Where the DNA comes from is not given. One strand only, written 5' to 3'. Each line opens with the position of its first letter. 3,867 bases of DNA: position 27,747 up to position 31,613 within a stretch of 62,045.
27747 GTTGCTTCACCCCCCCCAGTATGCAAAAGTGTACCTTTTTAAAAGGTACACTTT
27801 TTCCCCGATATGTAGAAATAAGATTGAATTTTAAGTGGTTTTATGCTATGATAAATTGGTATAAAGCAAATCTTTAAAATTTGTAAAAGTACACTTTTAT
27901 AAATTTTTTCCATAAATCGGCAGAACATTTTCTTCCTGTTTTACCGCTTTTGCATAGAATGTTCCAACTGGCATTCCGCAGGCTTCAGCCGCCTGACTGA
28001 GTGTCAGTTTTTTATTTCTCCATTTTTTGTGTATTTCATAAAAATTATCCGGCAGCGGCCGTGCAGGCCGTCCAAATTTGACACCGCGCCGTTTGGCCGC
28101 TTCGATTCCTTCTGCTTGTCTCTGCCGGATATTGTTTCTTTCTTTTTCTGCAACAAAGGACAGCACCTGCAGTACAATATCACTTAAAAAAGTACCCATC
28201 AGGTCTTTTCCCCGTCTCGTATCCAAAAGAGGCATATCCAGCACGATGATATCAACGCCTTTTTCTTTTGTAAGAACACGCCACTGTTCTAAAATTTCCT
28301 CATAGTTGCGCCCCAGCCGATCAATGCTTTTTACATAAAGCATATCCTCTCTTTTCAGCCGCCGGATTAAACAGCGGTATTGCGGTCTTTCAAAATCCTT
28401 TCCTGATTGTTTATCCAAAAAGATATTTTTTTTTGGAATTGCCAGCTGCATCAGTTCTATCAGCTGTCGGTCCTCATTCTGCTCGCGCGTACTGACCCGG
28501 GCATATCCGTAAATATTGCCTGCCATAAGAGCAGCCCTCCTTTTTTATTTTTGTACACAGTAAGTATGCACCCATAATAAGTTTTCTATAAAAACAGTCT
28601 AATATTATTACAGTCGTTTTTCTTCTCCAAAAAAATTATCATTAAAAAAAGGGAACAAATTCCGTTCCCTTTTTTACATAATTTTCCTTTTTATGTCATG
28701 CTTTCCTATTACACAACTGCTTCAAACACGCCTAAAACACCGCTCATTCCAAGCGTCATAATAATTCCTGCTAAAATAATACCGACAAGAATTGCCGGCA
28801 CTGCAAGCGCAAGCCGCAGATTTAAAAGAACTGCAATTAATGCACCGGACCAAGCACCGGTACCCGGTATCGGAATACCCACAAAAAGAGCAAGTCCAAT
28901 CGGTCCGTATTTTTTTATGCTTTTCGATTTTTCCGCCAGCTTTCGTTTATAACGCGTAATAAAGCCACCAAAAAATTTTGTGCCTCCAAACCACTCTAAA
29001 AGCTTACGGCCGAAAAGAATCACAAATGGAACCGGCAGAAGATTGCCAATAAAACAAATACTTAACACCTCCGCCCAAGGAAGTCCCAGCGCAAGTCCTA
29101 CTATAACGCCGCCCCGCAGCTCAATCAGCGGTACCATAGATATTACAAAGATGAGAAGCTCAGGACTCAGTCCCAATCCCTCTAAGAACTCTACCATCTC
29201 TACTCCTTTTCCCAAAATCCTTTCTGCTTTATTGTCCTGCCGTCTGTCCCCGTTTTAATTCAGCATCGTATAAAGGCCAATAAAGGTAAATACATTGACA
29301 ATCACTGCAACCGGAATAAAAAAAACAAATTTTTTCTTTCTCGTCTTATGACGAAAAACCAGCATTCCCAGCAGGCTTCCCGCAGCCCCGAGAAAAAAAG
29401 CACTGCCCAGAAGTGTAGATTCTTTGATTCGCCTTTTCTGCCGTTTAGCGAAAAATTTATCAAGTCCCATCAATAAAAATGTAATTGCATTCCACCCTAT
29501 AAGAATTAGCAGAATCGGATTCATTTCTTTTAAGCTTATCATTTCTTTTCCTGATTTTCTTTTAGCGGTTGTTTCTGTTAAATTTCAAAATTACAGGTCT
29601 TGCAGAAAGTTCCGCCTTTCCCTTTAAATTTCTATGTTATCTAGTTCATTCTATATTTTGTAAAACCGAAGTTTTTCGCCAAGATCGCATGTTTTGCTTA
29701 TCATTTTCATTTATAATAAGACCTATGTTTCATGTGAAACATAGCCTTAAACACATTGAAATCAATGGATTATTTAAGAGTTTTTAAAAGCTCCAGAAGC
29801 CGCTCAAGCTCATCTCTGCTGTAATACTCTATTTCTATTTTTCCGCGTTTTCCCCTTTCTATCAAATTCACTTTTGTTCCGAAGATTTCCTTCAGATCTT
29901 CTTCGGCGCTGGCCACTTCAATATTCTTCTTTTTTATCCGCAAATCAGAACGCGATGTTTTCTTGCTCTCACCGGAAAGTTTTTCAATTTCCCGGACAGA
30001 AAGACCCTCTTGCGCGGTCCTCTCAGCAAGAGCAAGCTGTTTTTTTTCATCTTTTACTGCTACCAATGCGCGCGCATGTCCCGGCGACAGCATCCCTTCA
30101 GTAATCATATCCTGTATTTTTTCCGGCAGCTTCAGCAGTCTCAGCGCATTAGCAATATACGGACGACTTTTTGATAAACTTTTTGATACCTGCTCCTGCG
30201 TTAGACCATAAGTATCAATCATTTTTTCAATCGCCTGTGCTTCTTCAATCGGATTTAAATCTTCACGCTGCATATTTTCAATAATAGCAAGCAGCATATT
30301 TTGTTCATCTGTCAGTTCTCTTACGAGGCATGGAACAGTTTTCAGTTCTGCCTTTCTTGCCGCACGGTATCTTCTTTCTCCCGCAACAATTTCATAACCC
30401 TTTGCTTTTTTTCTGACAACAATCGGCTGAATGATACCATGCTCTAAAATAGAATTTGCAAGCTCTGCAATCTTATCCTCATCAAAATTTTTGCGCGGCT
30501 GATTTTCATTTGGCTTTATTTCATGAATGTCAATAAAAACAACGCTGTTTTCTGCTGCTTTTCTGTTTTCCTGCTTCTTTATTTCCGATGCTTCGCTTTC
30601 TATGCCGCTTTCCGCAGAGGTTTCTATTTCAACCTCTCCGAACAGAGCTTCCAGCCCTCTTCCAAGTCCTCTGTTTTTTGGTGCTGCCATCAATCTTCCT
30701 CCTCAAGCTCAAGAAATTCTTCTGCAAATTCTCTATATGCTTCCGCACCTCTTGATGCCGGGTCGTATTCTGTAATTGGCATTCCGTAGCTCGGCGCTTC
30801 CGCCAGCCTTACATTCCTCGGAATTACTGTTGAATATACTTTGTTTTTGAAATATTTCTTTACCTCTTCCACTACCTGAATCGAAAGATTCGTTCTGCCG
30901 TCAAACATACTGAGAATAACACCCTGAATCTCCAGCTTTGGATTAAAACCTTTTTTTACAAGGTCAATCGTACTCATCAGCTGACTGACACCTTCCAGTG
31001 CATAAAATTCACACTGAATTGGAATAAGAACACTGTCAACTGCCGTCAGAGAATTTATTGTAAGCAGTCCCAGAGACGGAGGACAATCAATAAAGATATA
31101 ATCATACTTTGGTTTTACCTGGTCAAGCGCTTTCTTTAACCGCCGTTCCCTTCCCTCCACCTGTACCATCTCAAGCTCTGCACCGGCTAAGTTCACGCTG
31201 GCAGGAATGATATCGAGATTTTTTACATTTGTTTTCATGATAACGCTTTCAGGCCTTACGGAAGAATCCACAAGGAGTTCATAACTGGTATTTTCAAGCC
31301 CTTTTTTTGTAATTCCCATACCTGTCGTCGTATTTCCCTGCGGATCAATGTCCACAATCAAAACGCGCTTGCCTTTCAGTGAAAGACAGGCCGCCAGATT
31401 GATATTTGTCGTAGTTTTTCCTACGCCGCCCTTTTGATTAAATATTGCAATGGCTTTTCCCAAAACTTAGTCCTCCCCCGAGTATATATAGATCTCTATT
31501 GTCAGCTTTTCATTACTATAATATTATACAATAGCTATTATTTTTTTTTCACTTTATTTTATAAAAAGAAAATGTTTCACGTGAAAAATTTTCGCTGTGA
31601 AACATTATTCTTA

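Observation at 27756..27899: Candidate invertible promoter (phase-variation switch) between a small serine recombinase and a roughly 950-aa SLH/beta-helix surface-protein gene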

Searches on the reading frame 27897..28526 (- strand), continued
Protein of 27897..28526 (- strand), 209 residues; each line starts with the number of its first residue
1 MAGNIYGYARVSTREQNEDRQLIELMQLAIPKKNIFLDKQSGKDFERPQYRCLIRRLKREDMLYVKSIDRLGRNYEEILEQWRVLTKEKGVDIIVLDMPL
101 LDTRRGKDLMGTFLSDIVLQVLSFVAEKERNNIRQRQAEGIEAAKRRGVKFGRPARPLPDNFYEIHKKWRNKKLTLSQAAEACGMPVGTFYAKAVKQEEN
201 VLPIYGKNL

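Call 23: search_solved_structures(query=window:27897-28526:-, max_evalue=0.001, show_alignments=2)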
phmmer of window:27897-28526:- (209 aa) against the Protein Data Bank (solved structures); distinct sequences matched with E-value up to 0.001: 16.
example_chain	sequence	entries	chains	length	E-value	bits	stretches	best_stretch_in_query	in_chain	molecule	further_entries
2r0q_C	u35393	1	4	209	1.6e-30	109.6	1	5-159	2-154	Putative transposon Tn552 DNA-invertase bin3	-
5c32_B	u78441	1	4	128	2e-22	83.2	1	5-132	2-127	Putative transposon Tn552 DNA-invertase bin3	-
5c31_A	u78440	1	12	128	2.8e-22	82.7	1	5-132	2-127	Sin, putative plasmid resolvase dimer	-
5c34_B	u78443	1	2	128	7.3e-22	81.3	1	5-132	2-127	Putative transposon Tn552 DNA-invertase bin3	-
5c35_A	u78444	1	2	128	1.4e-21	80.4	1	5-132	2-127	Recombinase Sin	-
3pkz_A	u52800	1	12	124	7.2e-20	74.8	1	5-129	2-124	Recombinase Sin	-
5cy1_A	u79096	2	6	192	6.1e-18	68.5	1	5-168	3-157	Transposon Tn3 resolvase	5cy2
2gm4_A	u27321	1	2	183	9.5e-18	67.9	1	5-156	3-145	Transposon gamma-delta resolvase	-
1zr2_A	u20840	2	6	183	1.6e-17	67.2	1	5-156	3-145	Transposon gamma-delta resolvase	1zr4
1gdt_A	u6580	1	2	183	3e-16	63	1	5-156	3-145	PROTEIN (GAMMA DELTA RESOLVASE)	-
1gdr_A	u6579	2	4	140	2.9e-14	56.5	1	5-151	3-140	GAMMA DELTA-RESOLVASE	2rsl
4m6f_A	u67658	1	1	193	2e-13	53.8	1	5-156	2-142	DNA-invertase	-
3uj3_X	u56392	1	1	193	3.4e-13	53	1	5-158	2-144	DNA-invertase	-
2gm5_A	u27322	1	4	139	3.9e-13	52.8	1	5-144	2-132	Transposon gamma-delta resolvase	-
1ght_A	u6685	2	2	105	2.5e-10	43.7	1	5-97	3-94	TRANSPOSON GAMMA-DELTA RESOLVASE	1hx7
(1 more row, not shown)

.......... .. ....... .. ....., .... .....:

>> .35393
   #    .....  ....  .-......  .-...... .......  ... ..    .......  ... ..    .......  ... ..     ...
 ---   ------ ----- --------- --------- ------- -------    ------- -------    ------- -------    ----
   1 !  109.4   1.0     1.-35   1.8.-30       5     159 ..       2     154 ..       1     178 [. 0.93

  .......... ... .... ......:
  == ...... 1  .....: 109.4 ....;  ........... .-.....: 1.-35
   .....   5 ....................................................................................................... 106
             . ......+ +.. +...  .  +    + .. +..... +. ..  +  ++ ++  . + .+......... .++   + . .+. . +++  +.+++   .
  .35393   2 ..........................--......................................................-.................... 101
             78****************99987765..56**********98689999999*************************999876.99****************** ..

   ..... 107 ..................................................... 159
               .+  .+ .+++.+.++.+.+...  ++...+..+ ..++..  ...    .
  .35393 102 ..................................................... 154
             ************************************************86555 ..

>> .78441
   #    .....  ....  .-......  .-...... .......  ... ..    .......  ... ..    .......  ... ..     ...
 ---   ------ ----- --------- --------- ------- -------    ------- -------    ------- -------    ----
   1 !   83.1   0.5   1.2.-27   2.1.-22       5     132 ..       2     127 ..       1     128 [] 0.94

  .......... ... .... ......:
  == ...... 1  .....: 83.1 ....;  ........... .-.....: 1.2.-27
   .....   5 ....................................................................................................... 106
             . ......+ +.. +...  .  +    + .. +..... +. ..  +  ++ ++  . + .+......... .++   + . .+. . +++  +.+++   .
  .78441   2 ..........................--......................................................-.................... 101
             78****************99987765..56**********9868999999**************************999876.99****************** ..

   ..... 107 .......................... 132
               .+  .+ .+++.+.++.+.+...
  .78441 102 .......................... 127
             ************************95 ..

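Call 38: search_protein_families(library=pfam, alignment_id=A3, max_evalue=0.00001)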
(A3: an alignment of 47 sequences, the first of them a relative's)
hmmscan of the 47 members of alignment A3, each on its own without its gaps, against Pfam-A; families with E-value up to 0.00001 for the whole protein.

A. member 1, L017:4956-6470:+ (505 aa): 0 families

B. families by the number of members that match (of 47 scanned): 34 families (the first 25 are shown)
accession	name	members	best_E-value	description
PF07282.18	Cas12f1-like_TNB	7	2.3e-22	Cas12f1-like, TNB domain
PF12323.14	HTH_OrfB_IS605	7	8.5e-19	Helix-turn-helix domain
PF01385.25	OrfB_IS605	7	3.5e-18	Probable transposase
PF20473.4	MmeI_Mtase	4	5e-07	MmeI, DNA-methyltransferase domain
PF13421.11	Band_7_1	3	4.6e-37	SPFH domain-Band 7 family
PF13306.12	LRR_5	3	2.5e-17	BspA type Leucine rich repeat region (6 copies)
PF00176.29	SNF2-rel_dom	3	8.8e-12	SNF2-related domain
PF13091.12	PLDc_2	3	8e-11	PLD-like domain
PF12773.13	DZR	3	3.3e-10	Double zinc ribbon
PF13240.11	Zn_Ribbon_1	3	4.9e-10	zinc-ribbon domain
PF04851.21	ResIII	3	3.7e-08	Type III restriction enzyme, res subunit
PF00535.33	Glycos_transf_2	2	2.7e-24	Glycosyl transferase family 2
PF07669.17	Eco57I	2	3.7e-16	Eco57I restriction-modification methylase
PF13641.12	Glyco_tranf_2_3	2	4.9e-11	Glycosyltransferase like family 2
PF13401.12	AAA_22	2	3.3e-06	AAA domain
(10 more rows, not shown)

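Call 49: find_related_loci(query=A2, collection=metagenome_contigs, flank=1500)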
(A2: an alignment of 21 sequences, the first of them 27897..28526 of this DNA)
Query A2 (209 aa) in metagenome_contigs; peptide patterns used: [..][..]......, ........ (x = any residue, [..] = any of these).
600 stretches matched a pattern (row limit reached: there are more); 585 encode a relative of the query (tblastn E <= 1e-3); the best 80 are kept; 80 distinct loci.
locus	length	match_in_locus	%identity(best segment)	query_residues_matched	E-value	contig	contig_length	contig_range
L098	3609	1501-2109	77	1-203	2e-108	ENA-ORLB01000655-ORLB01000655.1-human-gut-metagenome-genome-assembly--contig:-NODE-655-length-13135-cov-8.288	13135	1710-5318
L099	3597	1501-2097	77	3-201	8e-108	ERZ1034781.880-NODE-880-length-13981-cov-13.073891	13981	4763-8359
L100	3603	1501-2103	77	1-201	2e-107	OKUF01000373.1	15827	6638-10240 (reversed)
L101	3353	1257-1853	78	3-201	7e-108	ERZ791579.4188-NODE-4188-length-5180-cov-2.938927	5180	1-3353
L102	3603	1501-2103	77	1-201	2e-107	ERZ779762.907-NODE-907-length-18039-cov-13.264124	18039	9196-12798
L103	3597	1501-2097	78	3-201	3e-107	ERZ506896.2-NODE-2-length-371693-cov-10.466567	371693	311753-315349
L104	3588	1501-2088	78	1-196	6e-107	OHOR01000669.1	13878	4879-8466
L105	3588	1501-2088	77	3-198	8e-106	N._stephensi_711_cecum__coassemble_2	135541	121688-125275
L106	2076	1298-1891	77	4-201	6e-111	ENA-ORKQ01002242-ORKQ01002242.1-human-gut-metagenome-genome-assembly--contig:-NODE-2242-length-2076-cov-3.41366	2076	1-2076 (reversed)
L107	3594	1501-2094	76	2-199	3e-103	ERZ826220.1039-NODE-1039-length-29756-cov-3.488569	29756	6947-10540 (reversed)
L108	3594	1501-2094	76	2-199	3e-103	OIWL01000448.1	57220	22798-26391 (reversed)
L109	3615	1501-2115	72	5-209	2e-102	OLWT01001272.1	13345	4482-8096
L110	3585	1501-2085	74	4-198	8e-102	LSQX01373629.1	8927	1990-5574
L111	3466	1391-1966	74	3-194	5e-102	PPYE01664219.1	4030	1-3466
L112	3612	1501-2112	72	6-209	2e-101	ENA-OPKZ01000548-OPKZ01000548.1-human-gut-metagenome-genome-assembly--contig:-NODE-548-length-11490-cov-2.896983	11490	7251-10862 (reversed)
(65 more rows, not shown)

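Call 50: find_related_loci(query=A2, collection=viral_contigs, flank=1500)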
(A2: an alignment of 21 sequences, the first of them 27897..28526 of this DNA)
Query A2 (209 aa) in viral_contigs; peptide patterns used: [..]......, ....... (x = any residue, [..] = any of these).
166 stretches matched a pattern; 108 encode a relative of the query (tblastn E <= 1e-3); the best 80 are kept; 80 distinct loci.
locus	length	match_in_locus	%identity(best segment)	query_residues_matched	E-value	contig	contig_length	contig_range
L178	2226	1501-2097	78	3-201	9e-110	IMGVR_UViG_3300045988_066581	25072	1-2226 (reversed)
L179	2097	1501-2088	78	4-199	2e-107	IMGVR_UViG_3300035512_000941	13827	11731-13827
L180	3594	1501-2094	72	4-201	1e-97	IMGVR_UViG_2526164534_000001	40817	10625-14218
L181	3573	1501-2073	73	4-194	2e-96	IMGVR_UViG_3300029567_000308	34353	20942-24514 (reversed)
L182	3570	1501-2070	69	5-194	2e-94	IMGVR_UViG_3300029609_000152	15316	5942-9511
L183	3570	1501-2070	69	5-194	4e-93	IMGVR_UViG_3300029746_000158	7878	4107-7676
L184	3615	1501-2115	65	3-207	5e-91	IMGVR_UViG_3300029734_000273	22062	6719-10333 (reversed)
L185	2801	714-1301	67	3-198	7e-90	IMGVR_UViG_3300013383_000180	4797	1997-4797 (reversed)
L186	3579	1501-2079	69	6-198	1e-89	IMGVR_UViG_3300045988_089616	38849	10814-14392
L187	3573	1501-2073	68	4-194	2e-88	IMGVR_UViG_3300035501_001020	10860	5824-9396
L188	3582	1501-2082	66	6-199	7e-88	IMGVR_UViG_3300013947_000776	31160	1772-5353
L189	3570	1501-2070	69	5-194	8e-88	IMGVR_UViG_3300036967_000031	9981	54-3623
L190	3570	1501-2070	67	5-194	9e-88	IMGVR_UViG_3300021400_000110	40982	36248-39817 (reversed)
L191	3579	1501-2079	68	6-198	7e-88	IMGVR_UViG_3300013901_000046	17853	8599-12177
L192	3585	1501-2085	67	5-199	6e-88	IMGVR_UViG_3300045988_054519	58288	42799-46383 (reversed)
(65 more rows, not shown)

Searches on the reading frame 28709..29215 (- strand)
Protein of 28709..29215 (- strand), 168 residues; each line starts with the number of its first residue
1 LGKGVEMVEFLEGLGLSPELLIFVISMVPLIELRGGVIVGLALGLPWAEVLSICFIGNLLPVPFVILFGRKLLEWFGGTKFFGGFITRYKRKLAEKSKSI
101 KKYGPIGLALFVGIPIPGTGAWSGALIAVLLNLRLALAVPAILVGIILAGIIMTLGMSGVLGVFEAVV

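Call 5: search_protein_families(library=pfam, proteins=[window:28709-29215:-])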
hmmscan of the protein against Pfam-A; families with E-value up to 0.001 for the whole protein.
window:28709-29215:- (168 aa): 1 family
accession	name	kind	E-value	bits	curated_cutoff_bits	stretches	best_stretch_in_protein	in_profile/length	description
PF06695.16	Sm_multidrug_ex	-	2.8e-38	131.7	30.7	1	32-152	1-121/121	Putative small multi-drug export protein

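Call 12: find_encoding_contigs(protein=window:28709-29197:-, flank=2500, max_places=10)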
Protein window:28709-29197:- (162 aa): 22 contigs read that carry it; 10 places shown.
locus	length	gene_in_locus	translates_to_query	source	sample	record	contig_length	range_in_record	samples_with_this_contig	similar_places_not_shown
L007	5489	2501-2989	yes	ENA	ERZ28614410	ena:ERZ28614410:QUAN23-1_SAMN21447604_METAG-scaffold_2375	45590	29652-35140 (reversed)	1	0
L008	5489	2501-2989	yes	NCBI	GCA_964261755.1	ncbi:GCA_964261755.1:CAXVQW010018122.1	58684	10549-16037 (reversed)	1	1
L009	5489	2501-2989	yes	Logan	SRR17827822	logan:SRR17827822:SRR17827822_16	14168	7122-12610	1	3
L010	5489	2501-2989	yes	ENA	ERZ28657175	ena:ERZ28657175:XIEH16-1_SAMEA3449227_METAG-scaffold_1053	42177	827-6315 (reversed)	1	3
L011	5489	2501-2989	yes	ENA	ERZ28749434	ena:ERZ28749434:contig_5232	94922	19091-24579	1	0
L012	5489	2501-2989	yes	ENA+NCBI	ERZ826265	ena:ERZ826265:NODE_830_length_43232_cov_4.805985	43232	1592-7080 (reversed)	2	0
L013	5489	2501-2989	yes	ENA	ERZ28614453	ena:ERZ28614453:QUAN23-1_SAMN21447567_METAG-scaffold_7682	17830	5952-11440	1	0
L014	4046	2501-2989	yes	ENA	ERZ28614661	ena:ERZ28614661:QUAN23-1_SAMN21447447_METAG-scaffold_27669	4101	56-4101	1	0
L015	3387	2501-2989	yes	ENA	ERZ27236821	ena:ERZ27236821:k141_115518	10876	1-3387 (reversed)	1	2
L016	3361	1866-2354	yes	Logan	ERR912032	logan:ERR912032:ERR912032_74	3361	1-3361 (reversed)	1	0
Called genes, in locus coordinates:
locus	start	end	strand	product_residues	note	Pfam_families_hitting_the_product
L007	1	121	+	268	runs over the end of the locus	PF02195:ParB_N, PF17762:HTH_ParB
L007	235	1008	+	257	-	PF00142:Fer4_NifH, PF00448:SRP54 (faint), PF01656:CbiA, PF02374:ArsA_ATPase (weak), PF06564:CBP_BcsQ, PF09140:MipZ, PF10609:ParA, PF13614:AAA_31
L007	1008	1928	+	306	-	PF02195:ParB_N, PF23433:DUF7119 (faint), PF17762:HTH_ParB, PF23552:ParB_C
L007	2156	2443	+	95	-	PF06961:DUF1294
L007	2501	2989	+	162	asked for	PF06695:Sm_multidrug_ex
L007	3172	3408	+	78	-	PF00239:Resolvase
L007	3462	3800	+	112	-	PF00239:Resolvase (weak)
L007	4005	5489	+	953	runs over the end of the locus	PF13229:Beta_helix (weak), PF09479:Flg_new, PF18998:Flg_new_2, PF00395:SLH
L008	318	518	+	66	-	-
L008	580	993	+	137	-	PF00239:Resolvase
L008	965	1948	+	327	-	PF07508:Recombinase, PF13408:Zn_ribbon_recom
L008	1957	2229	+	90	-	PF14287:DUF4368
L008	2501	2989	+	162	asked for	PF06695:Sm_multidrug_ex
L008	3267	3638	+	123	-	PF14198:TnpV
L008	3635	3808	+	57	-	-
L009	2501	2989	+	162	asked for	PF06695:Sm_multidrug_ex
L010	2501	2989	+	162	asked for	PF06695:Sm_multidrug_ex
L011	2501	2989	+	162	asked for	PF06695:Sm_multidrug_ex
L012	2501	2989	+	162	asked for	PF06695:Sm_multidrug_ex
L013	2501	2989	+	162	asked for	PF06695:Sm_multidrug_ex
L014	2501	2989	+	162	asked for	PF06695:Sm_multidrug_ex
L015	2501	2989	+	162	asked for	PF06695:Sm_multidrug_ex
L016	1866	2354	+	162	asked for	PF06695:Sm_multidrug_ex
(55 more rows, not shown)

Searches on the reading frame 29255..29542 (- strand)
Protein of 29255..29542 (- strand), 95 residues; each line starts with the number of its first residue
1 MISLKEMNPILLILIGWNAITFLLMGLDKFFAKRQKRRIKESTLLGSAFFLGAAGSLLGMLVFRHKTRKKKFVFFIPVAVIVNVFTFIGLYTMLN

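Call 5: search_protein_families(library=pfam, proteins=[window:29255-29542:-])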
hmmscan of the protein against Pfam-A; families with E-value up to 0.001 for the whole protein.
window:29255-29542:- (95 aa): 1 family
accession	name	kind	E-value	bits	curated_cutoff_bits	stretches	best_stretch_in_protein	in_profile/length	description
PF06961.18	DUF1294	-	6.4e-22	78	25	1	18-72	1-55/55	Protein of unknown function (DUF1294)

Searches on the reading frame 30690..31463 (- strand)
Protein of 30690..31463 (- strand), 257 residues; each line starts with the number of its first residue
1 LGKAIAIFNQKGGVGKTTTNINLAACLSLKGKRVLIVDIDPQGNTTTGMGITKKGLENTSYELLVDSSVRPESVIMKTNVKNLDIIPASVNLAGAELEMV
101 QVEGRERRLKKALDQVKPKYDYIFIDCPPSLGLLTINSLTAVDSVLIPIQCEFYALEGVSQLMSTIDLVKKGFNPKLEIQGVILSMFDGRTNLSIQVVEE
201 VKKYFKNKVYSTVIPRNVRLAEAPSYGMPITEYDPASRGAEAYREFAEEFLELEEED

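Call 62: list_cluster_members(proteins=[window:30690-31463:-, window:29770-30690:-, window:32469-33179:-, window:28709-29197:-])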
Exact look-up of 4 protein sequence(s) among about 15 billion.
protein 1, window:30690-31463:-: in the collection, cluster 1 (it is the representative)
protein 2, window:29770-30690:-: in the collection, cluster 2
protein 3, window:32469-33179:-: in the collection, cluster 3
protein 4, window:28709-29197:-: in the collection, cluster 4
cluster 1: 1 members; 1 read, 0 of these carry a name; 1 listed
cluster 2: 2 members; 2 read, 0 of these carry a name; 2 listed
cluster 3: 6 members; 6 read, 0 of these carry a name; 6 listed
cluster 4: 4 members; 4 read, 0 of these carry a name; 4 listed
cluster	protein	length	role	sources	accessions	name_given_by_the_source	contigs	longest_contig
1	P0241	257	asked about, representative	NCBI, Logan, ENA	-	-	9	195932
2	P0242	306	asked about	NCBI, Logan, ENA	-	-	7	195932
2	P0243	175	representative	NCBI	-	-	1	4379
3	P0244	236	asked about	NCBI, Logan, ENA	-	-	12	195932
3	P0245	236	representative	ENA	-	-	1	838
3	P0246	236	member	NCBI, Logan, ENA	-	-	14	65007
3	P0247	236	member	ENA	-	-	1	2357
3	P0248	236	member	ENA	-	-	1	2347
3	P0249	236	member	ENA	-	-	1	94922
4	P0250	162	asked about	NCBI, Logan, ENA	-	-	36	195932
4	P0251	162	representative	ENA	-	-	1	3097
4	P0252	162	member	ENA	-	-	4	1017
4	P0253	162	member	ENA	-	-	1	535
